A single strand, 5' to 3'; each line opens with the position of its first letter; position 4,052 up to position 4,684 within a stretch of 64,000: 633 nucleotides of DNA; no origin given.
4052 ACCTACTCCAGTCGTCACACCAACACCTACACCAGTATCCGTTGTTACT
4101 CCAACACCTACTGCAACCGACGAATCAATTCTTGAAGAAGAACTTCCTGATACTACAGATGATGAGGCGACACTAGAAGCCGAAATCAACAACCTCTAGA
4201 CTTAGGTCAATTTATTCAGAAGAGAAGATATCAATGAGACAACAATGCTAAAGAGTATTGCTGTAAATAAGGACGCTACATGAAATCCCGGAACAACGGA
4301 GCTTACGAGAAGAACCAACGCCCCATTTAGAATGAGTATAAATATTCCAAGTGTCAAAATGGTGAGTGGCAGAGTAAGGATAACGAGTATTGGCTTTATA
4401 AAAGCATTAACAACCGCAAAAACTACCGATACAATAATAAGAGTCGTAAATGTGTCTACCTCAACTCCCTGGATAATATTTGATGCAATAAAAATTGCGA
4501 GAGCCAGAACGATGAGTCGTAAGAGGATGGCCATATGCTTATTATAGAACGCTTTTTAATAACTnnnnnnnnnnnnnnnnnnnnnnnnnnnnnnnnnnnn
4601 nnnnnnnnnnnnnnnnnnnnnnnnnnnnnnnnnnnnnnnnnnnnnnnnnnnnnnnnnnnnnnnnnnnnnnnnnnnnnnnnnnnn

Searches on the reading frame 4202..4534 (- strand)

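Call 30: search_protein_families(library=pfam, proteins=[window:4202-4534:-], max_evalue=0.00001)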
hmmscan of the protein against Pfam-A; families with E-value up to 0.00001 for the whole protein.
window:4202-4534:- (110 aa): 1 family
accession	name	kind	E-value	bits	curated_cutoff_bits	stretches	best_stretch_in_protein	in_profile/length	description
PF04020.18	Phage_holin_4_2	-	4.2e-28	98.4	28.8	1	1-105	1-105/105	Mycobacterial 4 TMS phage holin, superfamily IV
